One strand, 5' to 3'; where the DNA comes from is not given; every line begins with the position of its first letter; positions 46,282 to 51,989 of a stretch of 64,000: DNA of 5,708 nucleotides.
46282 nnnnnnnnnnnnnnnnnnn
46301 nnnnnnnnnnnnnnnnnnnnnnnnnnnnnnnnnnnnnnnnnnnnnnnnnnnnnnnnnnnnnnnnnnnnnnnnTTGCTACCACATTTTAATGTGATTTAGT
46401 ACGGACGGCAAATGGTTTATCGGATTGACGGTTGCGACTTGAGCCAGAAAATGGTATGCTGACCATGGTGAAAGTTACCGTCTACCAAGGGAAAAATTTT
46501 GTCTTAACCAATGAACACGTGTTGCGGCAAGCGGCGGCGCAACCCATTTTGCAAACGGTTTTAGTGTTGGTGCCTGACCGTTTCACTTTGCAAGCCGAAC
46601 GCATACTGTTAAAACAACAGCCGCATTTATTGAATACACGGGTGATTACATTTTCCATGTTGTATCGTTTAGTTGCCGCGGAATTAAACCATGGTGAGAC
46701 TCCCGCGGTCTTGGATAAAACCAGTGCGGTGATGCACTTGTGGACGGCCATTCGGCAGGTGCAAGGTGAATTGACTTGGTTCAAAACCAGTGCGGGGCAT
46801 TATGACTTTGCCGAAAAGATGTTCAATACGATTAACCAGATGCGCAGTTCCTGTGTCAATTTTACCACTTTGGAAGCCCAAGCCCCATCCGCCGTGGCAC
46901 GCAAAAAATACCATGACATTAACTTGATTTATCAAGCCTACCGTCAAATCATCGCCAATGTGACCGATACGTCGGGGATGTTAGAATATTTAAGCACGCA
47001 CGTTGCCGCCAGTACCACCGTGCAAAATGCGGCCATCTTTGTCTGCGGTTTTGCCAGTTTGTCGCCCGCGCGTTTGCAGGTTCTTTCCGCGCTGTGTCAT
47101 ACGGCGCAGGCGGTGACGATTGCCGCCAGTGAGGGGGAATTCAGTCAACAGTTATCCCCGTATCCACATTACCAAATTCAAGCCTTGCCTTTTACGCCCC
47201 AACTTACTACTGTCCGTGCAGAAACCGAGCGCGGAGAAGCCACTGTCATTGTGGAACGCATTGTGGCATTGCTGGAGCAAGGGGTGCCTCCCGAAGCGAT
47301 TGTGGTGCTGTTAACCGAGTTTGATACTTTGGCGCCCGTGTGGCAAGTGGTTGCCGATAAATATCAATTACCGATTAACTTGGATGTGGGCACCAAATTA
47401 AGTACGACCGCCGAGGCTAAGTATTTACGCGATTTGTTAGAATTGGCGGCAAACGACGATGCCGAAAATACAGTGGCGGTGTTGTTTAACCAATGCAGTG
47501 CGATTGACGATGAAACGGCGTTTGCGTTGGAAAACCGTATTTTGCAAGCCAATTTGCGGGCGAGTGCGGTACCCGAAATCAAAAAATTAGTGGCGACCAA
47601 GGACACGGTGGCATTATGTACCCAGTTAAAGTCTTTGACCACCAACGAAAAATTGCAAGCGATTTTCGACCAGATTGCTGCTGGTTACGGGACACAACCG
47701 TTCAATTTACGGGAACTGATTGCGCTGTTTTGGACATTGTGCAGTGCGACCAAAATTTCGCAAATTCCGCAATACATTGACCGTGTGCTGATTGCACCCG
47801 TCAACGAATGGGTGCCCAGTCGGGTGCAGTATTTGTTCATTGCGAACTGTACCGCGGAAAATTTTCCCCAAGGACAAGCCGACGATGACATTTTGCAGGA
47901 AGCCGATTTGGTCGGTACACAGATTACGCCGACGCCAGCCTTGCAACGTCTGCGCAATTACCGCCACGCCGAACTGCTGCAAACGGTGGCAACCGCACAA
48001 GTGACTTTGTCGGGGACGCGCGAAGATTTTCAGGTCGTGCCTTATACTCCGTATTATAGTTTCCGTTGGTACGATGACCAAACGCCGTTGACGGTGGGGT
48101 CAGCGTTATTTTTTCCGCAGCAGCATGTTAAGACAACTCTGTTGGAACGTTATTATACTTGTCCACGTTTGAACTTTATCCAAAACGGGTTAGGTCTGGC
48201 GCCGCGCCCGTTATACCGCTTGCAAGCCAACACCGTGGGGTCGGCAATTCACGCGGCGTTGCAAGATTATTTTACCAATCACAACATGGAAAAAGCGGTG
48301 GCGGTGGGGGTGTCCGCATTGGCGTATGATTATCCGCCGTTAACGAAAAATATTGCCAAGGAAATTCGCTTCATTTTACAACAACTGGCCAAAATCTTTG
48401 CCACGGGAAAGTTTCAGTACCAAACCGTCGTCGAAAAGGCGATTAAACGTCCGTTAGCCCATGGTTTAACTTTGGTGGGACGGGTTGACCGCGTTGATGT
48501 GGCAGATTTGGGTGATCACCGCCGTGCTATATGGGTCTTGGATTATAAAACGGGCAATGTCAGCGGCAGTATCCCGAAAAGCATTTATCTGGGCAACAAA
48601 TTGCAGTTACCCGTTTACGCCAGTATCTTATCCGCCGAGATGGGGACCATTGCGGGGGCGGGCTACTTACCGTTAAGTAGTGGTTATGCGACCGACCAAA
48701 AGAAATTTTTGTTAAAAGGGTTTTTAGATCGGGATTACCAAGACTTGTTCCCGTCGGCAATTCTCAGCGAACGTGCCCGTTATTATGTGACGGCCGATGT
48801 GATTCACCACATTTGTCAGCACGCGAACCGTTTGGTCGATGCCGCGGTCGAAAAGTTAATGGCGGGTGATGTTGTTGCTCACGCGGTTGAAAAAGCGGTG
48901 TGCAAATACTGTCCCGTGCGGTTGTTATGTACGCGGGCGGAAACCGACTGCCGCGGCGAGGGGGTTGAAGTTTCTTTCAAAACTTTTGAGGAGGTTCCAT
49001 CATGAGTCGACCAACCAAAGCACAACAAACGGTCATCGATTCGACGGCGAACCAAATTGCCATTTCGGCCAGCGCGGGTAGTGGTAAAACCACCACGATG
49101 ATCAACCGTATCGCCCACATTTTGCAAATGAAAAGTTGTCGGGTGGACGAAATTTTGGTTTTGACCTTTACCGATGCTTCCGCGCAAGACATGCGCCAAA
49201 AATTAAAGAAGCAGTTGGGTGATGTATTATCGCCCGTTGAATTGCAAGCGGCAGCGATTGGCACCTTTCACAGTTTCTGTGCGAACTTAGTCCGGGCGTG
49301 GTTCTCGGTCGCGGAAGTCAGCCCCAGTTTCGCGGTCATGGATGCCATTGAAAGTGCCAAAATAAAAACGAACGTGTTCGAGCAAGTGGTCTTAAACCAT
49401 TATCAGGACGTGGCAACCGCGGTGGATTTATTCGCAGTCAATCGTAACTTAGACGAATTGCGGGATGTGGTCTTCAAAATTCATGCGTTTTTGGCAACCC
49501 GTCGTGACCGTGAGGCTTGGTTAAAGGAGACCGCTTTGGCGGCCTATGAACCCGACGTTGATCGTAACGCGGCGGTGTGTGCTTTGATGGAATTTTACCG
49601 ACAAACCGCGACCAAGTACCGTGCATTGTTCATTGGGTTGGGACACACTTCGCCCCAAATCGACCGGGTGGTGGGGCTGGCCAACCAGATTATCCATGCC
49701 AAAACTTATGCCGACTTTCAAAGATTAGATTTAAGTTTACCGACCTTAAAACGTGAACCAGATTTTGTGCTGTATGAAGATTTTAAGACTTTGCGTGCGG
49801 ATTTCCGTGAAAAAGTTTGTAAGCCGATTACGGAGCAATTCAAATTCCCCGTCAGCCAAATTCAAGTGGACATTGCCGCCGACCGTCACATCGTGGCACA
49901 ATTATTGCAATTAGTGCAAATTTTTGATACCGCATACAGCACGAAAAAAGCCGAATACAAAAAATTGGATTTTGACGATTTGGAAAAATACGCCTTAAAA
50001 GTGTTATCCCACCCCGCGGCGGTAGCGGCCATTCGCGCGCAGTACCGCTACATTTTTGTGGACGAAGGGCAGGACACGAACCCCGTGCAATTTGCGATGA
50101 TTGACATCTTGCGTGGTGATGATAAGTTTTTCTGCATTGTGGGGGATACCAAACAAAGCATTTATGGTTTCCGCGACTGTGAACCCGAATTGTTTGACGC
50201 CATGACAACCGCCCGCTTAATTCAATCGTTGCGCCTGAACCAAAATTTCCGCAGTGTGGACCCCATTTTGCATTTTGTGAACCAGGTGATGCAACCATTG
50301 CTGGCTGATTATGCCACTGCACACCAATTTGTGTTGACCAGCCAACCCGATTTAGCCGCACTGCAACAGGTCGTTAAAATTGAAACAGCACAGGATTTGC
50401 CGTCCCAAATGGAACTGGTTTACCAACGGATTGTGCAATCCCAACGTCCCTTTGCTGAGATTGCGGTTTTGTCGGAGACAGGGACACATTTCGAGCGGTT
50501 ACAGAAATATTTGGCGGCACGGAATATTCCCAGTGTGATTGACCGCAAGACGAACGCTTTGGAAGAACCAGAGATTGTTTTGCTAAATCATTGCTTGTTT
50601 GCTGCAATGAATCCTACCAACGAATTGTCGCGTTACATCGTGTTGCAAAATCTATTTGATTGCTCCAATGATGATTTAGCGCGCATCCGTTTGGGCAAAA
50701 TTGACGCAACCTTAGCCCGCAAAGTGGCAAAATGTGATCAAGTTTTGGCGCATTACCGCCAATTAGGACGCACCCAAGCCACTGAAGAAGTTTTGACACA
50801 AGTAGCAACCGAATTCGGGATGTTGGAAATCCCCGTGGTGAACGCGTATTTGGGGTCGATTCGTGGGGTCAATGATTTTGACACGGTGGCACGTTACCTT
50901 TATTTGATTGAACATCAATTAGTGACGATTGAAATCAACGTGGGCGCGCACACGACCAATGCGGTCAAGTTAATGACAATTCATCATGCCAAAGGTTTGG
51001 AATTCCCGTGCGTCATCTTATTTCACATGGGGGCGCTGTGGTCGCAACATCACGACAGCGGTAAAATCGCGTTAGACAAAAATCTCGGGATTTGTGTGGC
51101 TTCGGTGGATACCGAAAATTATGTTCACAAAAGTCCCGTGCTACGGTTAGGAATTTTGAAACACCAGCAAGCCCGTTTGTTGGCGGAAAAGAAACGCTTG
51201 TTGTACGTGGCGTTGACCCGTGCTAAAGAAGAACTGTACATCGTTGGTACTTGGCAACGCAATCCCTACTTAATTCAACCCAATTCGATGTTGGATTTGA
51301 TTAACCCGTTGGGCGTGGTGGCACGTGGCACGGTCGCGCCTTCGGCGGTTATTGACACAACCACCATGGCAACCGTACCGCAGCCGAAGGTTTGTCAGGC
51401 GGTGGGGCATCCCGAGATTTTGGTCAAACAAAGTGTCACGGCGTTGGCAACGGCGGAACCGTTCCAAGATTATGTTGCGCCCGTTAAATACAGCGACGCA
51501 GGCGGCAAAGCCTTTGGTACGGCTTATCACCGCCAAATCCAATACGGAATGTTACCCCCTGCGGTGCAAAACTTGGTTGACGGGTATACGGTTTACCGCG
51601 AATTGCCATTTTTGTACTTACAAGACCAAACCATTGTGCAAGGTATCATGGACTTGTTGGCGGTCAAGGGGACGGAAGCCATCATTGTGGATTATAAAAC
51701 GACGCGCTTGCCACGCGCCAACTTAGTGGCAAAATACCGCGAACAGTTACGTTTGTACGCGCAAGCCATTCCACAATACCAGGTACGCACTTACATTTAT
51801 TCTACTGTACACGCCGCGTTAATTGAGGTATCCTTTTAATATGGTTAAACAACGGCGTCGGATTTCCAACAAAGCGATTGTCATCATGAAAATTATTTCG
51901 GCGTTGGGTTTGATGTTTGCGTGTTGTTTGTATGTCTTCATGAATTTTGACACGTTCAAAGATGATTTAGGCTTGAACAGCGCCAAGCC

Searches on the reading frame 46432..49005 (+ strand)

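Call 14: search_protein_families(library=pfam, proteins=[window:46432-49005:+], max_evalue=0.00001)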
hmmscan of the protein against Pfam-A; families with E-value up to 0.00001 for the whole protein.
window:46432-49005:+ (857 aa): 2 families
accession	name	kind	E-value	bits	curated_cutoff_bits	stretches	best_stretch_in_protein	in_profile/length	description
PF21445.3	ADDB_N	-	8.3e-33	114.3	26.6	1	20-232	9-231/290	ADDB, N-terminal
PF12705.13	PDDEXK_1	-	3.8e-23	83.2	22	1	571-833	7-246/247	PD-(D/E)XK nuclease superfamily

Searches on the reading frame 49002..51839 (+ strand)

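Call 14: search_protein_families(library=pfam, proteins=[window:49002-51839:+], max_evalue=0.00001)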
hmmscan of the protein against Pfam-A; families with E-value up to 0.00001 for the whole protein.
window:49002-51839:+ (945 aa): 5 families
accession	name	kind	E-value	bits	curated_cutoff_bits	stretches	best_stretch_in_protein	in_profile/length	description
PF00580.27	UvrD-helicase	-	1.8e-53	182.4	23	1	6-401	3-266/271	UvrD/REP helicase N-terminal domain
PF13361.12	UvrD_C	-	7.6e-25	88.5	25.6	2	648-748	281-346/350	UvrD-like helicase C-terminal domain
PF13245.12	AAA_19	-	6.5e-17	62.4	25.1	1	13-391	8-134/134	AAA domain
PF13538.12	UvrD_C_2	-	2.3e-12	47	27.4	0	725-748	29-52/52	UvrD-like helicase C-terminal domain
PF01443.25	Viral_helicase1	-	1.6e-06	28.6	21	0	719-748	198-227/228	Viral superfamily 1 RNA helicase core domain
